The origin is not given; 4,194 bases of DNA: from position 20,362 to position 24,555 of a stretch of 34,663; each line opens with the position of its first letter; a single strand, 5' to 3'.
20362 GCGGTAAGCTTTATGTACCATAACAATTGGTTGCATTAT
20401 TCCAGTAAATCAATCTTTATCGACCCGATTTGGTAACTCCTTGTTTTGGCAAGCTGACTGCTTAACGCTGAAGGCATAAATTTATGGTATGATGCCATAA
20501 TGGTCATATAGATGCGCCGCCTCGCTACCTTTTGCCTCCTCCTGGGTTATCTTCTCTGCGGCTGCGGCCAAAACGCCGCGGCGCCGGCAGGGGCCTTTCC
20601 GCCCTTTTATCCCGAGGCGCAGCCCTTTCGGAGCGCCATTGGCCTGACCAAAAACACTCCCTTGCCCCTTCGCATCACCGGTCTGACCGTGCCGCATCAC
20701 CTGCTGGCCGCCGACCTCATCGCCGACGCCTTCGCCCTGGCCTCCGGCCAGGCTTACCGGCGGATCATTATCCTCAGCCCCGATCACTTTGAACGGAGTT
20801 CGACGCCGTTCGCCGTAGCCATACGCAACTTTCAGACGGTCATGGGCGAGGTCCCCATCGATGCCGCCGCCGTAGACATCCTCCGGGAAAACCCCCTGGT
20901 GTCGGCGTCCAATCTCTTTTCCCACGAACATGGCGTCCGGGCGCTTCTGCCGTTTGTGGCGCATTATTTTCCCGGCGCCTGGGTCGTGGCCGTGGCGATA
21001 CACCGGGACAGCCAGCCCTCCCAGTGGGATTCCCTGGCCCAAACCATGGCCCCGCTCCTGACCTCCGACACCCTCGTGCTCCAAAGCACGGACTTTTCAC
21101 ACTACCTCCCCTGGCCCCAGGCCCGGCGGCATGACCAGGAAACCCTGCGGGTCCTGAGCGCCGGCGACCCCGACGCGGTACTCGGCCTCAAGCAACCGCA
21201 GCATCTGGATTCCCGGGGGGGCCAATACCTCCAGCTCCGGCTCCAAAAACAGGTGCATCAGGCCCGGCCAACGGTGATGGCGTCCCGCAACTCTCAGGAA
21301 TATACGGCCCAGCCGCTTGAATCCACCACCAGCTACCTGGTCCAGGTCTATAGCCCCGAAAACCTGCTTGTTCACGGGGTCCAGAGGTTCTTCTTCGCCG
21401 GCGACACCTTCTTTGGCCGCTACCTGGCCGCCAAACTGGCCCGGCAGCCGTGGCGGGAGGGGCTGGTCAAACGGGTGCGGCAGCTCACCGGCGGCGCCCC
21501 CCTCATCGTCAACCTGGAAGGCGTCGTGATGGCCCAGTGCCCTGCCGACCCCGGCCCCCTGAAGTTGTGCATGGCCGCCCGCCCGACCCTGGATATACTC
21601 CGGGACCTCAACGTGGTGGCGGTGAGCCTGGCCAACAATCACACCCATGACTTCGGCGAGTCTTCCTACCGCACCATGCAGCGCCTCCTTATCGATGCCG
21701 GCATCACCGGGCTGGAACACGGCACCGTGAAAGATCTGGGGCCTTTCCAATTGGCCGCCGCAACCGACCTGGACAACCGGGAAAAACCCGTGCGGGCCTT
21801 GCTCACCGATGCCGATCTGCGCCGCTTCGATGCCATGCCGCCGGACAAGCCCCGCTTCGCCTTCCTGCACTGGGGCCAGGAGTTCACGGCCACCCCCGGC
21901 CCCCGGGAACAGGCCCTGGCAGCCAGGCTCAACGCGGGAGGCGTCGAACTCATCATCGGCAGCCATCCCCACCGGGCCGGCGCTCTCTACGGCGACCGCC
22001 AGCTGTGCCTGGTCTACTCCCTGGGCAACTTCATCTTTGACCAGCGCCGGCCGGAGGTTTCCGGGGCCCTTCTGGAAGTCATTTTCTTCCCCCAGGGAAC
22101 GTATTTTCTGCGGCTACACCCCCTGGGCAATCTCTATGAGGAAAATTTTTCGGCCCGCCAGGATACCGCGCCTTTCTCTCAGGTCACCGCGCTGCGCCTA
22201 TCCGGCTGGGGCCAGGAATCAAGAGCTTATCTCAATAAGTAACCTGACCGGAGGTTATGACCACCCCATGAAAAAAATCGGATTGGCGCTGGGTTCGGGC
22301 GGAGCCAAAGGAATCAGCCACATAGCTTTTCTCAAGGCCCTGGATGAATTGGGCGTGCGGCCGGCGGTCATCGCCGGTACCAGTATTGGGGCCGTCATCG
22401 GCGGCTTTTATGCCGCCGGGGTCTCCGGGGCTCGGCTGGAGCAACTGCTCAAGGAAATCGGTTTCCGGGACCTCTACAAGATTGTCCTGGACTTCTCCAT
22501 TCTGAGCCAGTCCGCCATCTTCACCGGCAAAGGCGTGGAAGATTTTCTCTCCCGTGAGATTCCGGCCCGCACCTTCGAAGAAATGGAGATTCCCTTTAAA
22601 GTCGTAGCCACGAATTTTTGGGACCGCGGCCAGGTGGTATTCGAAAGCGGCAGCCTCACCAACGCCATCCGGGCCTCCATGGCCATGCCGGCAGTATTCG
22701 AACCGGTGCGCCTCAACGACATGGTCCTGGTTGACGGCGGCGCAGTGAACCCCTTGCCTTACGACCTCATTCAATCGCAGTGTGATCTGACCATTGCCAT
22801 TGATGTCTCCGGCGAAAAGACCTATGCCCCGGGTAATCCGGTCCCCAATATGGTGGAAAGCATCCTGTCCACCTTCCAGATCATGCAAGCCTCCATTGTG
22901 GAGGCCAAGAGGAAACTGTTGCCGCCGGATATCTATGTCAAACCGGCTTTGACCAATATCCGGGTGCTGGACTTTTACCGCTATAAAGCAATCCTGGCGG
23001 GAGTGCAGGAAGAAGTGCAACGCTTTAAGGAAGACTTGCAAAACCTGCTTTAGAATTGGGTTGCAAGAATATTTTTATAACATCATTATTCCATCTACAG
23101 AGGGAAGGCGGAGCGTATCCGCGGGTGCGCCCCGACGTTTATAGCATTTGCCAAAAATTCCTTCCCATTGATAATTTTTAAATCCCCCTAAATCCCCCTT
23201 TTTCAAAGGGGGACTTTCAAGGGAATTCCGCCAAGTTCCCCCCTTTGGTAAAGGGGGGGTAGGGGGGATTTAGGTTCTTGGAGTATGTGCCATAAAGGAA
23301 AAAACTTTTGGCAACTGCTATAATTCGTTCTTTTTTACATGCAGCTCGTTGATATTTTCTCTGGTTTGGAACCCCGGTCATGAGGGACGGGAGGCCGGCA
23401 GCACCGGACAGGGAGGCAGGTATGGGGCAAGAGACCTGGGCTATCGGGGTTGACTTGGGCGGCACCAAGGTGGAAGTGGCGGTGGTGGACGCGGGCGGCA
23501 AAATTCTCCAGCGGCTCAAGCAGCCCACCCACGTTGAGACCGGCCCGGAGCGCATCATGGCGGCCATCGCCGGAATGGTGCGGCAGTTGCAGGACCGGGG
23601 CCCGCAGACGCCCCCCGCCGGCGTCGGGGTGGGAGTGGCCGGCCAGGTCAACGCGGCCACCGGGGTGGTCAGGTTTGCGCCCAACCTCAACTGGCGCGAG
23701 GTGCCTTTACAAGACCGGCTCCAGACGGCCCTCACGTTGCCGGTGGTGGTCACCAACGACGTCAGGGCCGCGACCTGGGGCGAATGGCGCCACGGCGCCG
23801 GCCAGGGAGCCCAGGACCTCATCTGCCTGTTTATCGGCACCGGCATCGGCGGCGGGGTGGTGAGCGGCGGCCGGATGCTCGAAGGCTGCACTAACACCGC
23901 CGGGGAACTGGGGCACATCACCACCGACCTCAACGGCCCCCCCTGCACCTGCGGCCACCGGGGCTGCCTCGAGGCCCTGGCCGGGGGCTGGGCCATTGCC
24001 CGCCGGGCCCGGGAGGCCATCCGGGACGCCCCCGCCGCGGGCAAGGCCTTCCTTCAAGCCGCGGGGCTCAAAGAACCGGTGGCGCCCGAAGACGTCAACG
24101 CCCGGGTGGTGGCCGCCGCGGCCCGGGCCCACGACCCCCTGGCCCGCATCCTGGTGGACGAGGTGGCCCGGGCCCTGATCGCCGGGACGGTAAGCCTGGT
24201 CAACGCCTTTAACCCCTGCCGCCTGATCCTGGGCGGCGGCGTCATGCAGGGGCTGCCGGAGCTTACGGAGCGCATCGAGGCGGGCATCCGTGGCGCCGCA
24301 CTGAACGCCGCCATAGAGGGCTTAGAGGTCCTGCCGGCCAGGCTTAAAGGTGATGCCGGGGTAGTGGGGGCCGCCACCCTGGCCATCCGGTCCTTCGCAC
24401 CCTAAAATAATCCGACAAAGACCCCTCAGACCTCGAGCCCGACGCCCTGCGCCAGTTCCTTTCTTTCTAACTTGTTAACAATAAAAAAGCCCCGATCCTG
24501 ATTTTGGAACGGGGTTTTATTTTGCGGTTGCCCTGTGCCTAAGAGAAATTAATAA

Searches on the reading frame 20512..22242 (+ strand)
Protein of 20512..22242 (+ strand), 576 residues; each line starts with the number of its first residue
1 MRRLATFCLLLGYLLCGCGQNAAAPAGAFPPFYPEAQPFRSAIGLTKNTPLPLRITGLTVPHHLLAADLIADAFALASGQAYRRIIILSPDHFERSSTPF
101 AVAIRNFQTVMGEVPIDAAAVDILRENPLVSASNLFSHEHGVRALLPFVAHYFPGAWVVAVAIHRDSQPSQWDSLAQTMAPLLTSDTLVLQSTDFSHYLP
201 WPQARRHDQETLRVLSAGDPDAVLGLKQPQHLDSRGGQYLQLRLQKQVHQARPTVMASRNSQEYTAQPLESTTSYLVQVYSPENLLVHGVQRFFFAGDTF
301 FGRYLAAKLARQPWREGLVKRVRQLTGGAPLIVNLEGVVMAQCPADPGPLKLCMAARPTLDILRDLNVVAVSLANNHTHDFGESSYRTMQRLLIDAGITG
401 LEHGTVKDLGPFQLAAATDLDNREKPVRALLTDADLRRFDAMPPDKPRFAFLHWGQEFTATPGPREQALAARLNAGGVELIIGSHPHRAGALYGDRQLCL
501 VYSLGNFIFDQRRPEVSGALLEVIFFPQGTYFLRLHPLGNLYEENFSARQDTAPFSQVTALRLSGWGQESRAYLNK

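Call 15: search_protein_families(library=pfam, proteins=[window:20512-22242:+], max_evalue=0.00001)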
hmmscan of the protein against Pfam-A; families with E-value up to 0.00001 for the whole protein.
window:20512-22242:+ (576 aa): 2 families
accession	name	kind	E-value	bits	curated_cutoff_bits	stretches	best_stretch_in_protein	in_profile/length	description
PF09587.15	PGA_cap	-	4.1e-26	92.4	27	2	450-511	194-255/255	Bacterial capsule synthesis protein PGA_cap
PF01875.22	Memo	-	2.4e-12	47.1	27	1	58-266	36-257/269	Memo-like protein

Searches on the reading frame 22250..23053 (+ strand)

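Call 15: search_protein_families(library=pfam, proteins=[window:22250-23053:+], max_evalue=0.00001)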
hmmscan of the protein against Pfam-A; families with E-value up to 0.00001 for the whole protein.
window:22250-23053:+ (267 aa): 1 family
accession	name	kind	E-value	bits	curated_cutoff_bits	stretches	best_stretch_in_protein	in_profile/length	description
PF01734.28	Patatin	-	2.8e-33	116.2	27.7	1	12-172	1-188/191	Patatin-like phospholipase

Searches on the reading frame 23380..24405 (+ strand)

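Call 15: search_protein_families(library=pfam, proteins=[window:23380-24405:+], max_evalue=0.00001)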
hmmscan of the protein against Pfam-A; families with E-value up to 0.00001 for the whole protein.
window:23380-24405:+ (341 aa): 1 family
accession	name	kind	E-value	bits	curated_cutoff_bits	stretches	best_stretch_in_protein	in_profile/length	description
PF00480.26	ROK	-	7.2e-70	236.3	22.9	1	22-337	2-293/294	ROK family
